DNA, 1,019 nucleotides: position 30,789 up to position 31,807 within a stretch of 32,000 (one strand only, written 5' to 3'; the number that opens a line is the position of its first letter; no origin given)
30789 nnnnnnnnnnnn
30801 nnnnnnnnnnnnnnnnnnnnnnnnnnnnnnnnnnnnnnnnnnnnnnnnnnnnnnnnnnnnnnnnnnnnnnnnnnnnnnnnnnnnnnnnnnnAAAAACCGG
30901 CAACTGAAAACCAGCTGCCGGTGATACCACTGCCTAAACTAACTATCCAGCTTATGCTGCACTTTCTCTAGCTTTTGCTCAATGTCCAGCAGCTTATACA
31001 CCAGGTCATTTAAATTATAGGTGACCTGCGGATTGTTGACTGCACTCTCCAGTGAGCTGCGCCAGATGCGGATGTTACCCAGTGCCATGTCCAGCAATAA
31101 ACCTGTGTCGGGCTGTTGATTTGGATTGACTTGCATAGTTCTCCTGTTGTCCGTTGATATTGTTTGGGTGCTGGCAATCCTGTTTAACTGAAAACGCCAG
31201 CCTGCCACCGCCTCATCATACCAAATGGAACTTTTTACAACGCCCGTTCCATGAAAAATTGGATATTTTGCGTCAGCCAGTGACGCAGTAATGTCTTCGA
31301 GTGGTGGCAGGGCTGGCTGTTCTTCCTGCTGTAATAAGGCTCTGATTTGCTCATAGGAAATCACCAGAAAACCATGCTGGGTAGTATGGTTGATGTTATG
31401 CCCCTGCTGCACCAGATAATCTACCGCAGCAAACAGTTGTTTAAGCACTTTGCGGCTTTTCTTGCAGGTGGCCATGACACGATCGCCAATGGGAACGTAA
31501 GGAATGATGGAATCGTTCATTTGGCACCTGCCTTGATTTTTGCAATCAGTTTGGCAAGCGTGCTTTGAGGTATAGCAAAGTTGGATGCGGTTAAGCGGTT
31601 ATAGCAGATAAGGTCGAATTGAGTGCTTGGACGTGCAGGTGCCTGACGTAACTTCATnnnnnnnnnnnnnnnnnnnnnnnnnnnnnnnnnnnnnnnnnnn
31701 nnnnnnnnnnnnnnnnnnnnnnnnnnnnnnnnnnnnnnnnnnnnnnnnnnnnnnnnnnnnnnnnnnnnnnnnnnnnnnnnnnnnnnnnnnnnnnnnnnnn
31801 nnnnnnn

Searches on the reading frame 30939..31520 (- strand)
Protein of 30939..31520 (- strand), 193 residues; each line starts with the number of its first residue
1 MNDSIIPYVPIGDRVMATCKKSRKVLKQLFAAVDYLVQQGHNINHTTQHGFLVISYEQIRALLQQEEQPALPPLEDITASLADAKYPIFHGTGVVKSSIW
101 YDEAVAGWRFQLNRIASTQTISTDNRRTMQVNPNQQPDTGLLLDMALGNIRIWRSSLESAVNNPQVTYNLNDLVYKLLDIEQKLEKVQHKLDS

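Call 7: search_protein_families(library=pfam, proteins=[window:30939-31520:-], max_evalue=0.01)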
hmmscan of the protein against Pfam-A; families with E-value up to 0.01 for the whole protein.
window:30939-31520:- (193 aa): 0 families

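Call 8: search_protein_families(library=phrogs, proteins=[window:30939-31520:-], max_evalue=0.01)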
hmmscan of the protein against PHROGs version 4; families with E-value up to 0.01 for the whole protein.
window:30939-31520:- (193 aa): 1 family
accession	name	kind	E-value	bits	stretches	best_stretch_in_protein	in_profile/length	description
phrog_25537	-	unknown function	3.1e-44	152.1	1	1-190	1-178/183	-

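Call 14: search_dna_similar(query=window:30939-31520:-, collection=phages, mode=protein, max_rows=30, max_evalue=0.001)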
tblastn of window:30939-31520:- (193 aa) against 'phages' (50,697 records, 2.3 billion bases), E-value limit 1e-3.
No match.

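Call 15: find_homologous_proteins(query=window:30939-31520:-)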
Query window:30939-31520:- (193 aa): 9 proteins with E <= 0.001 among 174 candidates.
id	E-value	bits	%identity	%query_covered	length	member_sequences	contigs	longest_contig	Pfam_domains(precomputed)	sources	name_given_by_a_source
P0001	1.2e-123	428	100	100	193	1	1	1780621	-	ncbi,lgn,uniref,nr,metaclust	ncbi:hypothetical protein [Alkanindiges illinoisensis]|uniref:hypothetical protein n=1 Tax=Alkanindi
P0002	3.2e-104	364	85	100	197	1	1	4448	-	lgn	-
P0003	4.2e-96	338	80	100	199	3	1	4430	-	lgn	-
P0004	1.3e-91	323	78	100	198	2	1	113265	-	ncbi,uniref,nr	ncbi:hypothetical protein [Alkanindiges illinoisensis]|uniref:Uncharacterized protein n=1 Tax=Alkani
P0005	1.8e-90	320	76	100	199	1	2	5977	-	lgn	-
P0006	1.6e-33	134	43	99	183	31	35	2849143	-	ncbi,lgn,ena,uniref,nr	ncbi:hypothetical protein IF090_12405 [Acinetobacter towneri]|uniref:hypothetical protein n=1 Tax=Ac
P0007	4.9e-33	132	42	99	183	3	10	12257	-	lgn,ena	-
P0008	7.9e-30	122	41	97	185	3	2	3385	-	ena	-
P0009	2.9e-27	114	39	97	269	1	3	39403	-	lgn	-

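Call 17: find_encoding_contigs(protein=P0006, flank=6000, max_places=8)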
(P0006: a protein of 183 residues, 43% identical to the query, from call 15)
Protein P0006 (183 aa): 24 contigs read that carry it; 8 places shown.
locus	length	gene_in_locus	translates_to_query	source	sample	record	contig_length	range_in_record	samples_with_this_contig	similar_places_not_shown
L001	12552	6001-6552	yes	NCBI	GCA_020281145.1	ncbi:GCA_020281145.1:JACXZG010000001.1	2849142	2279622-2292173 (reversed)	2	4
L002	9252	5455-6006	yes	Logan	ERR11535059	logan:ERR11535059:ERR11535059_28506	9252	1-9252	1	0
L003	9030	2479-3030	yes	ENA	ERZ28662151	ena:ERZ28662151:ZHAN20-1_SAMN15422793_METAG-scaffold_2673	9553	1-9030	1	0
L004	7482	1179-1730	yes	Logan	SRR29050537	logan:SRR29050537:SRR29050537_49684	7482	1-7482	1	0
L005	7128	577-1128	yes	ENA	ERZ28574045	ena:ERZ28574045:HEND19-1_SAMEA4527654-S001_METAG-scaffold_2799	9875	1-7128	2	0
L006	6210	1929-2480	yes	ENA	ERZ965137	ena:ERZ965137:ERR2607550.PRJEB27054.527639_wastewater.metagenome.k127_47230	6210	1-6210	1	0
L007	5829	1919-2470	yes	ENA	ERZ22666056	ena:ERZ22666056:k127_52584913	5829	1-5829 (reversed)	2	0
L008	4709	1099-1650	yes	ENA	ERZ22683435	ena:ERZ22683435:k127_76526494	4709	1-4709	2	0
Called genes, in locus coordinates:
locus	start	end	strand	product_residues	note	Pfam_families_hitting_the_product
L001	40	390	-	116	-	-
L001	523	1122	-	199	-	-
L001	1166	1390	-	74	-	PF05901:Excalibur (weak)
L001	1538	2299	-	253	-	PF14491:DUF4435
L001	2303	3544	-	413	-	PF13175:AAA_15, PF13476:AAA_23 (weak), PF00005:ABC_tran (faint), PF02463:SMC_N (weak), PF13304:AAA_21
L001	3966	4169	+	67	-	-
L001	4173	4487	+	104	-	-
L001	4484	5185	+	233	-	PF13155:Toprim_2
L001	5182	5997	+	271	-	PF09669:Phage_pRha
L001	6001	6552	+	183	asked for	-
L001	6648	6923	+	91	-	PF04221:RelB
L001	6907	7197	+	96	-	PF15738:YafQ_toxin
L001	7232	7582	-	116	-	-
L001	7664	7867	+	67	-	-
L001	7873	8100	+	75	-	-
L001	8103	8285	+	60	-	-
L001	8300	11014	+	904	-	PF13155:Toprim_2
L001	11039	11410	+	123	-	-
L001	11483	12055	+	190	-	-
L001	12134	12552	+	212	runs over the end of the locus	-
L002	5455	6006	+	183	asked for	-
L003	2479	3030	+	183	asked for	-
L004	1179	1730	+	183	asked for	-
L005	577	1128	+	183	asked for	-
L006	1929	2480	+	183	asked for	-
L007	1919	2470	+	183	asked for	-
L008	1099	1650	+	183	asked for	-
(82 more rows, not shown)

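Call 18: find_encoding_contigs(protein=P0001, flank=10000, max_places=2)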
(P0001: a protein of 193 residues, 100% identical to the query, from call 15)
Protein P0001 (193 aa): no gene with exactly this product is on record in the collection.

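Call 20: find_encoding_contigs(protein=P0004, flank=6000, max_places=3)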
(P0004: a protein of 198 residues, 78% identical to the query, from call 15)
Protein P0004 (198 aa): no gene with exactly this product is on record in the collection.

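Call 41: search_protein_families(library=ncbifam, proteins=[window:30939-31520:-, L001:3966-4169:+, L001:4173-4487:+], max_evalue=1)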
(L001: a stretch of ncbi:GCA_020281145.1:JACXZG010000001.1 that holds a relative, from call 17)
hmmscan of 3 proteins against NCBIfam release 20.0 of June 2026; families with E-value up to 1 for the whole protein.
window:30939-31520:- (193 aa): 0 families

L001:3966-4169:+ (67 aa): 2 families
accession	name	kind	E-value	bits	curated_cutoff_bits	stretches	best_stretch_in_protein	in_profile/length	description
NF045538.1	AciT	subfamily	0.0097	16.2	100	1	8-26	92-110/114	AciT family ciprofloxacin tolerance protein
NF041484.1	membrane_YmiC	equivalog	0.21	11.1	42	1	56-66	12-22/30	small membrane protein YmiC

L001:4173-4487:+ (104 aa): 0 families

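Call 62: predict_structure(alignment_id=A2)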
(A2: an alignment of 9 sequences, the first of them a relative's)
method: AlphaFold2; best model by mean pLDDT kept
length: 193 residues; sequences in the alignment: 9
mean_pLDDT: 71.4   pTM: 0.56
mean pLDDT of the five models: 71.4, 69.3, 69.0, 68.4, 66.6
residues with pLDDT >= 90: 46; 70-90: 65; 50-70: 47; < 50: 35
segments of 3 or more residues with pLDDT < 50: 1-6, 115-136, 163-166
pLDDT, mean of each block of 10 residues (from residue 1): 45 86 95 87 63 88 91 95 89 78 84 53 32 49 67 64 52 72 73 62
secondary structure, 60 per line:
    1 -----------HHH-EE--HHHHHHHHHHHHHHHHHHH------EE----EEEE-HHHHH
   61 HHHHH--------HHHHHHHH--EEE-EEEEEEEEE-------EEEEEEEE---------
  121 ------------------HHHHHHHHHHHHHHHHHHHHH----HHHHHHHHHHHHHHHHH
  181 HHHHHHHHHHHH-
elements in order: H20-38 E51-54 H56-65 H74-81 E84-86 E88-96 E104-111 H139-159 H164-192

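Call 65: fold_search(model_id=the predicted structure, library=pdb)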
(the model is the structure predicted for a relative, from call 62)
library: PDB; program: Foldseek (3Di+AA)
matches with E <= 10: 240; with E <= 0.001: 0
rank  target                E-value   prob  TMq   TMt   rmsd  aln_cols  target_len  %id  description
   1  5x11_D                1.5e-01  0.47  0.25  0.28  14.0       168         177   10  Crystal structure of Bacillus subtilis PadR in complex with operator DNA (released 2017-11-22)
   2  5jbr_B                2.9e-01  0.41  0.24  0.32  15.1       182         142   12  Crystal structure of uncharacterized protein Bcav_2135 from Beutenbergia cavernae (released 2016-04-20)
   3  5x11_F                4.7e-01  0.25  0.25  0.27  14.2       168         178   12  Crystal structure of Bacillus subtilis PadR in complex with operator DNA (released 2017-11-22)
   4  5x11_B                4.7e-01  0.23  0.25  0.27  14.5       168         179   11  Crystal structure of Bacillus subtilis PadR in complex with operator DNA (released 2017-11-22)
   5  5x11_H                5.0e-01  0.25  0.25  0.28  14.3       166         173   12  Crystal structure of Bacillus subtilis PadR in complex with operator DNA (released 2017-11-22)
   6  7s5c_H                5.6e-01  0.99  0.28  0.82   1.3        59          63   17  M. xanthus ferritin-like protein EncB (released 2022-02-02)
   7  2vzb_B                5.6e-01  0.33  0.27  0.31  15.5       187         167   10  A Dodecameric Thioferritin in the Bacterial Domain, Characterization of the Bacterioferritin-Related Protein from Bact (released 2009-11-17)
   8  5x11_E                5.6e-01  0.21  0.25  0.26  14.5       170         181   11  Crystal structure of Bacillus subtilis PadR in complex with operator DNA (released 2017-11-22)
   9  9p4j_E                5.6e-01  0.18  0.28  0.15  15.5       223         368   11  The structure of Retron Eco8 in Apo state (released 2025-11-12)
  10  6q56_A                6.0e-01  0.25  0.22  0.18  14.6       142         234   11  Crystal structure of the B. subtilis M1A22 tRNA methyltransferase TrmK (released 2019-03-27)
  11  7s5k_C                6.3e-01  0.99  0.28  0.76   1.3        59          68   17  M. xanthus ferritin-like protein EncB (released 2022-02-02)
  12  7s5c_F                6.7e-01  0.99  0.27  0.85   1.4        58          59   16  M. xanthus ferritin-like protein EncB (released 2022-02-02)
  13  3gnl_B                7.6e-01  0.14  0.21  0.18  15.8       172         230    9  Structure of uncharacterized protein (LMOf2365_1472) from Listeria monocytogenes serotype 4b (released 2009-04-21)
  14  5ffc_A                8.1e-01  0.28  0.27  0.35  19.3       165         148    8  CopM in the Cu(II)-bound form (released 2016-09-07)
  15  7s5c_C                9.1e-01  0.99  0.28  0.81   1.3        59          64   17  M. xanthus ferritin-like protein EncB (released 2022-02-02)
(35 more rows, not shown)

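Call 66: fold_search(model_id=the predicted structure, library=viral)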
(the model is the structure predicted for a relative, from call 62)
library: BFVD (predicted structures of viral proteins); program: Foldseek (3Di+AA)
matches with E <= 10: 671; with E <= 0.001: 0
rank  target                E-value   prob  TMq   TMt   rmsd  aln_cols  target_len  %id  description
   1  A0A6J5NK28            4.7e-02  0.20  0.20  0.17  17.6       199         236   10  Helix-turn-helix domain containing protein [uncultured Caudovirales phage]
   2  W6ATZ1                1.0e-01  0.72  0.27  0.38  16.4       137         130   10  (no name in the UniProt tables at hand)
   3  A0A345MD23            1.9e-01  0.38  0.27  0.29  14.2       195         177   13  (no name in the UniProt tables at hand)
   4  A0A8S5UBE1            2.3e-01  0.18  0.18  0.23  14.0       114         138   10  Uncharacterized protein [Siphoviridae sp. ct8Cp41]
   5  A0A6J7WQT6            2.3e-01  0.16  0.22  0.19  18.9       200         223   13  Uncharacterized protein [uncultured Caudovirales phage]
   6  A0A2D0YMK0            2.3e-01  0.12  0.21  0.16  22.3       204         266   12  Uncharacterized protein [Vibrio phage JSF9]
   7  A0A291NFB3            2.7e-01  0.16  0.19  0.26  15.2       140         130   12  DNA-directed DNA polymerase (Fragment) [uncultured algal virus]
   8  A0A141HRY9            2.7e-01  0.15  0.19  0.25  11.8       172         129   13  (no name in the UniProt tables at hand)
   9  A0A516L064            3.4e-01  0.11  0.21  0.18  18.8       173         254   12  (no name in the UniProt tables at hand)
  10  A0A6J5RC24            3.6e-01  0.11  0.22  0.17  18.0       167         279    9  Helix-turn-helix domain containing protein [uncultured Caudovirales phage]
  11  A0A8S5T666            3.9e-01  0.21  0.24  0.27  16.1       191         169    8  Neutrophil-activating protein, four-helix bundle, metal transport [Siphoviridae sp. ctxMM9]
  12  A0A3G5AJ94            3.9e-01  0.09  0.18  0.17  18.9       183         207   12  Uncharacterized protein [Sylvanvirus sp.]
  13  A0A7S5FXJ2            4.1e-01  0.85  0.22  0.50   5.3        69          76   17  (no name in the UniProt tables at hand)
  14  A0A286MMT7            4.1e-01  0.28  0.25  0.23  12.9       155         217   12  Uncharacterized protein [Klebsiella phage KPN U2874]
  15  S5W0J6                4.6e-01  0.99  0.24  0.77   1.3        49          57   24  (no name in the UniProt tables at hand)
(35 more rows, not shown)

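Call 67: search_protein_representatives(protein=window:30939-31520:-)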
Query: 193 residues. Proteins with E-value up to 0.001 (for the whole library): 24; up to 1e-10: 12; up to 1e-30: 2. The best 24 are listed.
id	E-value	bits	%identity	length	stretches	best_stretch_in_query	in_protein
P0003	1.3e-96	337.8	83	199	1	1-193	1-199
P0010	1.5e-32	129.1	46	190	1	1-192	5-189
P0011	2.6e-28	115.3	36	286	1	3-191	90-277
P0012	2.8e-24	102.1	38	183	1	1-191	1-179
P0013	2.0e-20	89.6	37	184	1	3-187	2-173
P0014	4.8e-18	81.9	38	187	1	2-187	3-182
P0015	7.3e-18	81.2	34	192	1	3-192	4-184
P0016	2.6e-17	79.4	48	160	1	74-192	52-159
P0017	2.4e-14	69.8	36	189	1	9-189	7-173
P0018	3.9e-13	65.8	58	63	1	132-191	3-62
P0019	4.3e-13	65.7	34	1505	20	102-142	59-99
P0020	4.2e-12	62.5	43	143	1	2-109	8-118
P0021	5.2e-10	55.7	54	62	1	136-192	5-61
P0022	9.3e-10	54.8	58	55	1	135-187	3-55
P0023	4.1e-09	52.7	26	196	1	25-190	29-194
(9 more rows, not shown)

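Call 74: find_encoding_contigs(protein=P0002, flank=6000, max_places=3)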
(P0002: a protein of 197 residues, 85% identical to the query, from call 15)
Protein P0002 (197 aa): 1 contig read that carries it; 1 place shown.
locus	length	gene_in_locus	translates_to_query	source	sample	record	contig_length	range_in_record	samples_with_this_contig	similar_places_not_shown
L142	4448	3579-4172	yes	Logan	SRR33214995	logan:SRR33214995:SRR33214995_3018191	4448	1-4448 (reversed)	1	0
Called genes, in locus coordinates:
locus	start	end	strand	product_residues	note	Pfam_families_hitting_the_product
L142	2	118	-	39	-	?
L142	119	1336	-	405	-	PF02463:SMC_N (faint), PF13175:AAA_15, PF00005:ABC_tran (faint), PF13304:AAA_21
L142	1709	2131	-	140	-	-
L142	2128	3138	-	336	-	PF04471:Mrr_cat, PF13156:Mrr_cat_2 (weak), PF22722:NA-iREase1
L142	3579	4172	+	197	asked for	-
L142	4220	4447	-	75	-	?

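Call 75: find_encoding_contigs(protein=P0003, flank=6000, max_places=3)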
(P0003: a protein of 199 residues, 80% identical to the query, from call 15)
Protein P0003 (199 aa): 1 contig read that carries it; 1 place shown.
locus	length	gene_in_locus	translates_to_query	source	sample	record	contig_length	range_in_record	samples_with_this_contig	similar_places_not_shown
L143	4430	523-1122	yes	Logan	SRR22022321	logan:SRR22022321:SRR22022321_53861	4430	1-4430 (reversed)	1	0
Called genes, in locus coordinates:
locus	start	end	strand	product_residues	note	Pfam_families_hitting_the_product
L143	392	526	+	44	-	-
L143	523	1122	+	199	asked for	-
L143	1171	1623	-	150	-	-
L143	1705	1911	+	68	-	-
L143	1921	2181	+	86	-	-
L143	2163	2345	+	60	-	-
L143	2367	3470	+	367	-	PF13155:Toprim_2, PF13362:Toprim_3 (weak)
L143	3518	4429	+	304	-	?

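Call 76: find_encoding_contigs(protein=P0005, flank=6000, max_places=3)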
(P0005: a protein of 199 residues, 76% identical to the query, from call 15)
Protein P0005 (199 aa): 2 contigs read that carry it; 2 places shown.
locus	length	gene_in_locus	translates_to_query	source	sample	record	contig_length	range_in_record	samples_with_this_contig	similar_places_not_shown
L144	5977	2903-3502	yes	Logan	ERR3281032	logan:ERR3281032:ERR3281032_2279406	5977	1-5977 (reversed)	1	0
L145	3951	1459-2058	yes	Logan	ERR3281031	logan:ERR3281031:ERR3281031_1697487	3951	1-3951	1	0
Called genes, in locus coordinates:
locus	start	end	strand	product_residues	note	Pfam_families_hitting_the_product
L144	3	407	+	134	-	?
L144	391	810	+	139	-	-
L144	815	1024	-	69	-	PF05901:Excalibur (weak)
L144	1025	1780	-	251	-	-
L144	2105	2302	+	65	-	-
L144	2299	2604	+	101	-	-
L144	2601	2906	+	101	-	-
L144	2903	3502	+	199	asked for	-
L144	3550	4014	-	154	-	-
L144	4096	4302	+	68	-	-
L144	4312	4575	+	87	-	-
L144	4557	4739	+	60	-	-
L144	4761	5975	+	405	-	?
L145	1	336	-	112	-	?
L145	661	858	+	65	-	-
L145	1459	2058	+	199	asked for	-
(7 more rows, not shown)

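Call 81: search_protein_families(library=padloc, proteins=[L001:2303-3544:-, L001:1538-2299:-, L142:119-1336:-, L142:2128-3138:-, L142:1709-2131:-], max_evalue=0.00001)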
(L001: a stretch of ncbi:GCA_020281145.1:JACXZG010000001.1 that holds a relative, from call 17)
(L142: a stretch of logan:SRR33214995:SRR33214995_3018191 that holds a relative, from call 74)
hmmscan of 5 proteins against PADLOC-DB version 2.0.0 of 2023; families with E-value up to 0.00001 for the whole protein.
L001:2303-3544:- (413 aa): 74 families (the best 25 are shown)
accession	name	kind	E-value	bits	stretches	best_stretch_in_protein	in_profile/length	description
PDLC04164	AriA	-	5.5e-24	83.1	1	249-394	105-238/253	-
PDLC00289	PtuA1|PtuA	-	7.1e-21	72.7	1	145-402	62-302/404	AAA ATPase domain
PDLC02979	AriA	-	6.6e-18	63.6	1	1-391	1-372/373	-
PDLC00271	PtuA1|PtuA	-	8.4e-17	59.8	1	19-401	18-331/421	AAA ATPase domain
PDLC00278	PtuA1|PtuA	-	1.6e-16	58.6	1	351-402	290-341/436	AAA ATPase domain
PDLC02980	AriA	-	3e-16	58.2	1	30-391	1-302/304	-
PDLC00283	PtuA1|PtuA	-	4.2e-16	57.1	1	218-402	159-354/448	AAA ATPase domain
PDLC00290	PtuA1|PtuA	-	1.6e-15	55.4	1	348-395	269-316/414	AAA ATPase domain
PDLC00305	PtuA1|PtuA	-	1.8e-15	55.2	2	350-401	246-297/392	AAA ATPase domain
PDLC00266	PtuA1|PtuA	-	6.1e-15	53.4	1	28-401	25-389/483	AAA ATPase domain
PDLC02335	AbiLi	-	2e-14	51.4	1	2-399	49-247/326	AbiLi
PDLC04135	mad3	-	3.2e-14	51.3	1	16-387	14-322/374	mads_3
PDLC00285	PtuA1|PtuA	-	3.3e-13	47.7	1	28-402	26-340/432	AAA ATPase domain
PDLC04235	PDC-M01A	-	3.4e-13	47.3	2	222-399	257-423/510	-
PDLC00295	PtuA1|PtuA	-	4.8e-13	47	1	349-405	291-347/451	AAA ATPase domain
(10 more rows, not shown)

L001:1538-2299:- (253 aa): 1 family
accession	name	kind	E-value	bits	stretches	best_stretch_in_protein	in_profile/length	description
PDLC02983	AriB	-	4.2e-11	41.4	1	24-124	5-103/236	-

L142:119-1336:- (405 aa): 92 families (the best 25 are shown)
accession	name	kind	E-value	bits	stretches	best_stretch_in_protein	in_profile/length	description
PDLC04164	AriA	-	3e-30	103.6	2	279-383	134-238/253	-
PDLC00289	PtuA1|PtuA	-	6.9e-25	85.9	1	310-393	219-304/404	AAA ATPase domain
PDLC00290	PtuA1|PtuA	-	2.9e-23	80.9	2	337-389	269-321/414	AAA ATPase domain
PDLC02980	AriA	-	1.1e-21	76.1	1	26-380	1-302/304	-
PDLC00271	PtuA1|PtuA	-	9.6e-21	72.8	2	298-391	230-332/421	AAA ATPase domain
PDLC02979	AriA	-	7.7e-20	70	1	1-380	1-372/373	-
PDLC04135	mad3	-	1.8e-19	68.5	1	16-390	14-336/374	mads_3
PDLC00278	PtuA1|PtuA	-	2.5e-19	67.9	2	339-391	289-341/436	AAA ATPase domain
PDLC00305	PtuA1|PtuA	-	1.3e-18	65.5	2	338-389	245-296/392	AAA ATPase domain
PDLC00283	PtuA1|PtuA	-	9e-18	62.6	1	303-391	261-354/448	AAA ATPase domain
PDLC00299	PtuA1|PtuA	-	2.2e-17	61.2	1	305-389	332-429/535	AAA ATPase domain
PDLC00307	PtuA1|PtuA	-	1.9e-16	58.1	2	13-73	11-71/424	AAA ATPase domain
PDLC00311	PtuA1|PtuA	-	6.7e-16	56.3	1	339-385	309-355/455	AAA ATPase domain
PDLC02913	ATPase_I-A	-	8.1e-16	56.2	1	306-391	319-417/508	-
PDLC02335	AbiLi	-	2.5e-15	54.4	1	28-382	80-242/326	AbiLi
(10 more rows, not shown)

L142:2128-3138:- (336 aa): 7 families
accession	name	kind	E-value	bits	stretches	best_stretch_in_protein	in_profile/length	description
PDLC04796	PDC-S02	-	3.3e-16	57.2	1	209-314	232-340/390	-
PDLC03663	mREase_IV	-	6.4e-15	52.8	1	216-330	408-524/544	Type IV methyl-directed restriction enzyme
PDLC03657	mREase_IV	-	9.1e-15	52.8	1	247-327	205-289/317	Type IV methyl-directed restriction enzyme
PDLC04819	PDC-S02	-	3e-14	51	1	211-327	187-304/334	-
PDLC00631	ZorD1|ZorD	-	1.5e-10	37.5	1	215-321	943-1052/1071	"SWI2/SNF2 helicase, Mrr-like nuclease"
PDLC04806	PDC-S02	-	5.6e-10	37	1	204-316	169-287/324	-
PDLC04815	PDC-S02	-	4.9e-08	30.7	1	223-312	208-300/346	-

L142:1709-2131:- (140 aa): 0 families

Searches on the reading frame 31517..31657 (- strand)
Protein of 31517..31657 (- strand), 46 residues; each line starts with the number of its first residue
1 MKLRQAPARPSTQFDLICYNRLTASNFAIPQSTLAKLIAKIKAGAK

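Call 7: search_protein_families(library=pfam, proteins=[window:31517-31657:-], max_evalue=0.01)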
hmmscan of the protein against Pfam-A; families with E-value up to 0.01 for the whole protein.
window:31517-31657:- (46 aa): 0 families

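Call 8: search_protein_families(library=phrogs, proteins=[window:31517-31657:-], max_evalue=0.01)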
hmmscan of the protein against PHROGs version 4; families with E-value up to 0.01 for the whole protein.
window:31517-31657:- (46 aa): 0 families

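Call 41: search_protein_families(library=ncbifam, proteins=[window:31517-31657:-], max_evalue=1)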
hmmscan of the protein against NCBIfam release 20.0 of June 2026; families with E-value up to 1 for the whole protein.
window:31517-31657:- (46 aa): 1 family
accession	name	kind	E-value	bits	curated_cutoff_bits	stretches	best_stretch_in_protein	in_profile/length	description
TIGR01529.1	argR_whole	equivalog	0.12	12.4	130.45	1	11-43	17-47/146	arginine repressor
